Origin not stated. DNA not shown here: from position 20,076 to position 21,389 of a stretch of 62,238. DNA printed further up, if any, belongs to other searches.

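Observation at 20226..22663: GlcD-type FAD dehydrogenase paired with a GlcF-N/ferredoxin/MvhD fusion: a possible 2-hydroxyacid input to HdrA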

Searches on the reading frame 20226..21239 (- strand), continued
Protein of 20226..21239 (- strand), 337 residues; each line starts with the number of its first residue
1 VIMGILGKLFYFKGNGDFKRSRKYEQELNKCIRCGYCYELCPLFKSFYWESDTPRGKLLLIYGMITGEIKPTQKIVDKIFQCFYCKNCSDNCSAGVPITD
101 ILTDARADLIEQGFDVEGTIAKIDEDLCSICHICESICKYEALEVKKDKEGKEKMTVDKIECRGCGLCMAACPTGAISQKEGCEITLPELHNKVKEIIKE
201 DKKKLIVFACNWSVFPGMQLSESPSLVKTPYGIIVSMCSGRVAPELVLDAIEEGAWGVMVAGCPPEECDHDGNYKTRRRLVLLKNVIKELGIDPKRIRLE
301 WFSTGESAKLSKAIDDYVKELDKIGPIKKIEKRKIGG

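Call 44: find_encoding_contigs(protein=P0460, flank=8000, max_places=1)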
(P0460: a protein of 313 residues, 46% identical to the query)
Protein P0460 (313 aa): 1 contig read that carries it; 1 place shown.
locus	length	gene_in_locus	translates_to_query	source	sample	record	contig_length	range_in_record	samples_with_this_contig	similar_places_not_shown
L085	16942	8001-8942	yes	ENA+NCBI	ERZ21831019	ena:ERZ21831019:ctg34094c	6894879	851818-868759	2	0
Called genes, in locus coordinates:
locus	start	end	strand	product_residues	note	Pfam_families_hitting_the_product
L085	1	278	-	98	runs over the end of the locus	PF00364:Biotin_lipoyl, PF25919:BSH_CusB (faint), PF25973:BSH_CzcB (faint)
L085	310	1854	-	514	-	PF01039:Carboxyl_trans, PF03255:ACCA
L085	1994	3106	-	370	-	PF00389:2-Hacid_dh, PF02826:2-Hacid_dh_C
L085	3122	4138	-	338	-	PF00248:Aldo_ket_red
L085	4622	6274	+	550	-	PF01144:CoA_trans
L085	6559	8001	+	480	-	PF01565:FAD_binding_4, PF02913:FAD-oxidase_C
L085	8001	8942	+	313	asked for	PF13187:Fer4_9 (faint), PF13484:Fer4_16 (faint), PF14697:Fer4_21 (faint), PF12838:Fer4_7, PF13183:Fer4_8, PF13534:Fer4_17, PF13237:Fer4_10 (weak), PF02662:FlpD, +4 more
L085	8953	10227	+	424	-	PF09861:Lar_N, PF04015:DUF362 (faint), PF21113:LarA_C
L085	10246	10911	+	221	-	PF12225:DUF5981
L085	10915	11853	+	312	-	PF02219:MTHFR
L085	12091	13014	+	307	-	PF00056:Ldh_1_N, PF02866:Ldh_1_C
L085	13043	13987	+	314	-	PF00056:Ldh_1_N, PF03721:UDPG_MGDP_dh_N (weak), PF02866:Ldh_1_C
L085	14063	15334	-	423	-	PF00285:Citrate_synt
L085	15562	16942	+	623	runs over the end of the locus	PF17297:PEPCK_N, PF00821:PEPCK_GTP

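Call 45: find_encoding_contigs(protein=P0489, flank=8000, max_places=1)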
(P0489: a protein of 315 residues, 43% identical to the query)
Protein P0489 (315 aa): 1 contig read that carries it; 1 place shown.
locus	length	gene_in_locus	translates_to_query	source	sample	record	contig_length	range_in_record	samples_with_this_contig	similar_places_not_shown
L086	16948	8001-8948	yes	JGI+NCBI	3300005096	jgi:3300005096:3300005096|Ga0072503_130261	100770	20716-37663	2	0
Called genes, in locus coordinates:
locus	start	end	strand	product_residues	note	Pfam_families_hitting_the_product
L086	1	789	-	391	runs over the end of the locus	PF00108:Thiolase_N, PF00109:ketoacyl-synt (weak), PF02803:Thiolase_C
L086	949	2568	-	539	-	PF07837:FTCD_N, PF02971:FTCD, PF04961:FTCD_C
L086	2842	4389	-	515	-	PF17650:RACo_linker, PF17651:Raco_middle, PF14574:RACo_C_ter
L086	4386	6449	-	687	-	PF00111:Fer2, PF17650:RACo_linker, PF17651:Raco_middle, PF14574:RACo_C_ter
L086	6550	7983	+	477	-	PF01565:FAD_binding_4, PF02913:FAD-oxidase_C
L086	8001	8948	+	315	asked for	PF13187:Fer4_9 (faint), PF14697:Fer4_21 (faint), PF00037:Fer4 (faint), PF12838:Fer4_7 (weak), PF13183:Fer4_8, PF13534:Fer4_17, PF13237:Fer4_10 (weak), PF02662:FlpD, +3 more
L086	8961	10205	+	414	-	PF09861:Lar_N, PF21113:LarA_C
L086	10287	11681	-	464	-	PF00072:Response_reg, PF00158:Sigma54_activat, PF14532:Sigma54_activ_2, PF07724:AAA_2, PF07728:AAA_5 (faint), PF00004:AAA (weak), PF25601:AAA_lid_14, PF02954:HTH_8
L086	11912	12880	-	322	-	PF01012:ETF, PF00766:ETF_alpha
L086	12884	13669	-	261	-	PF01012:ETF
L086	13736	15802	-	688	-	PF17179:Fer4_22 (faint), PF13237:Fer4_10, PF13534:Fer4_17 (faint), PF13183:Fer4_8, PF13187:Fer4_9, PF13484:Fer4_16, PF02754:CCG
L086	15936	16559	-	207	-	PF00440:TetR_N, PF08359:TetR_C_4, PF17932:TetR_C_24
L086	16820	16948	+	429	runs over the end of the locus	PF01116:F_bP_aldolase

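Call 46: find_encoding_contigs(protein=P0421, flank=8000, max_places=1)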
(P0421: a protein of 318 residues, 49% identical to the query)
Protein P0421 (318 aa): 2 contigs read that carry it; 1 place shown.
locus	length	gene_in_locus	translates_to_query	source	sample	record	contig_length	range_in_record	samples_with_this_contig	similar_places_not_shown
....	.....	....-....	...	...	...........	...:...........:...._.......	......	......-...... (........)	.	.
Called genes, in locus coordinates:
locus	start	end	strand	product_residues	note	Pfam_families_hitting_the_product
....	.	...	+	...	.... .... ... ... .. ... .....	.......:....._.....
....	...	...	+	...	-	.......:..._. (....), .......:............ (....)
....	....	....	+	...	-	-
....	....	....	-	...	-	-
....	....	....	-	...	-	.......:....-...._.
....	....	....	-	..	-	-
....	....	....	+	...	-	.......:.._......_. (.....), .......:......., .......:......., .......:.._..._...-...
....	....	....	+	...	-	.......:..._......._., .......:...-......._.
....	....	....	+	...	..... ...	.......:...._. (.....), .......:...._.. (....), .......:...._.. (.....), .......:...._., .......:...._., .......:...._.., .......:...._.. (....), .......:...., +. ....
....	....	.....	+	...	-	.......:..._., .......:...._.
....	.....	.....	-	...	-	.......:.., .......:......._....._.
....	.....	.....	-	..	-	-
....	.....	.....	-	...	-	-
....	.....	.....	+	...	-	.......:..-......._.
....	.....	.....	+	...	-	-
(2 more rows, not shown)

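Call 57: find_encoding_contigs(protein=P0428, flank=8000, max_places=1)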
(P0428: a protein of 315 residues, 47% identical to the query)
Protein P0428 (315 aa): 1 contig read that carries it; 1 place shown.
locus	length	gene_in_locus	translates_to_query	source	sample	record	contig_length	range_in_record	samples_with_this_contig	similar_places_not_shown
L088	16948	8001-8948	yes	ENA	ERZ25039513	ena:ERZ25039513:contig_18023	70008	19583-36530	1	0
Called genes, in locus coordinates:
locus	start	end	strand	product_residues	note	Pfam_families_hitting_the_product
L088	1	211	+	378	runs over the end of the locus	-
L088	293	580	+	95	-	-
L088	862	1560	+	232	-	-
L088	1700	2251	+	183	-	-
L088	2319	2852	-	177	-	-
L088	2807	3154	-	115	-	-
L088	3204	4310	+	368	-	PF00702:Hydrolase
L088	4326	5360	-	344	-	PF04773:FecR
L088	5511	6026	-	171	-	PF04542:Sigma70_r2, PF08281:Sigma70_r4_2 (faint)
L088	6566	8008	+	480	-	PF01565:FAD_binding_4, PF02913:FAD-oxidase_C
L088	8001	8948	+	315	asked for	PF13187:Fer4_9 (faint), PF14697:Fer4_21 (faint), PF00037:Fer4 (faint), PF12837:Fer4_6 (faint), PF12838:Fer4_7 (weak), PF13183:Fer4_8, PF13534:Fer4_17, PF02662:FlpD, +2 more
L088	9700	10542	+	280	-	PF09861:Lar_N, PF21113:LarA_C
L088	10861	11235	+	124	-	PF01909:NTP_transf_2, PF18765:Polbeta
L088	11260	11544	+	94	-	-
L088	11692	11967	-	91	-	PF13744:HTH_37 (weak), PF12844:HTH_19, PF13560:HTH_31, PF01381:HTH_3, PF13443:HTH_26 (weak)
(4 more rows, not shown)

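Call 58: find_encoding_contigs(protein=P0475, flank=8000, max_places=1)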
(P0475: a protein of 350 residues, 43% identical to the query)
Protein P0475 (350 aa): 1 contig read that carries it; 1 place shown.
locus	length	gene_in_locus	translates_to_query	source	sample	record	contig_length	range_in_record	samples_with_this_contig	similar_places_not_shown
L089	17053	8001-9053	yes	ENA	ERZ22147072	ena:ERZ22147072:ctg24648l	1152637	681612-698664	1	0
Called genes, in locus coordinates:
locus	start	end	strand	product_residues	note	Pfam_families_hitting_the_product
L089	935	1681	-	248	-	PF00497:SBP_bac_3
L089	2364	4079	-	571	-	PF17650:RACo_linker, PF17651:Raco_middle, PF14574:RACo_C_ter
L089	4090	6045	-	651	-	PF00111:Fer2, PF17650:RACo_linker, PF17651:Raco_middle, PF14574:RACo_C_ter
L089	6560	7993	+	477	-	PF01565:FAD_binding_4, PF02913:FAD-oxidase_C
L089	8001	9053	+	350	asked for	PF13187:Fer4_9 (faint), PF14697:Fer4_21 (faint), PF12838:Fer4_7, PF13183:Fer4_8, PF13534:Fer4_17, PF13237:Fer4_10 (weak), PF12838:Fer4_7 (weak), PF02662:FlpD, +4 more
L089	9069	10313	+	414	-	PF09861:Lar_N, PF21113:LarA_C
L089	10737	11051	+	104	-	PF09907:HigB_toxin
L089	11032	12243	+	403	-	PF01381:HTH_3 (faint)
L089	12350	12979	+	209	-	-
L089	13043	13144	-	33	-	-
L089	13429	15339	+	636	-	PF01757:Acyl_transf_3, PF19040:SGNH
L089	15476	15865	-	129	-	-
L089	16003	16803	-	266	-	PF16793:RepB_primase, PF22448:RepB_primase_C (weak)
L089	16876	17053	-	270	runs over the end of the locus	PF01637:ATPase_2 (weak), PF25199:nSTAND_NTPase5 (weak), PF13401:AAA_22, PF09848:SLFN-g3_helicase (weak)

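Call 59: find_encoding_contigs(protein=P0494, flank=8000, max_places=1)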
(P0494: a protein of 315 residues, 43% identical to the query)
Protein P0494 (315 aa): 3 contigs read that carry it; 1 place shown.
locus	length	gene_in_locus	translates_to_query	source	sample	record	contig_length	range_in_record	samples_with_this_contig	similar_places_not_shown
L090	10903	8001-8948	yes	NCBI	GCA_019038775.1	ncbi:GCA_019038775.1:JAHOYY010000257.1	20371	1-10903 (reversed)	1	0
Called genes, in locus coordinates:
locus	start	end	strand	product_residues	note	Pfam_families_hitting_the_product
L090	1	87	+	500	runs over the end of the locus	PF00072:Response_reg, PF00989:PAS, PF08448:PAS_4, PF13188:PAS_8 (weak), PF13426:PAS_9, PF00512:HisKA, PF02518:HATPase_c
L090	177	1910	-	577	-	PF00390:malic, PF03949:Malic_M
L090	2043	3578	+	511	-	PF02789:Peptidase_M17_N, PF00883:Peptidase_M17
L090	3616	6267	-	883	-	PF00330:Aconitase, PF00694:Aconitase_C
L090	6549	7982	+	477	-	PF01565:FAD_binding_4, PF02913:FAD-oxidase_C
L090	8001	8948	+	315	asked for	PF13187:Fer4_9 (faint), PF12838:Fer4_7 (weak), PF13183:Fer4_8, PF13534:Fer4_17, PF13237:Fer4_10 (weak), PF12838:Fer4_7 (weak), PF00037:Fer4 (weak), PF02662:FlpD, +4 more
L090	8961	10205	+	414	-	PF09861:Lar_N, PF21113:LarA_C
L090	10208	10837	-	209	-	PF00440:TetR_N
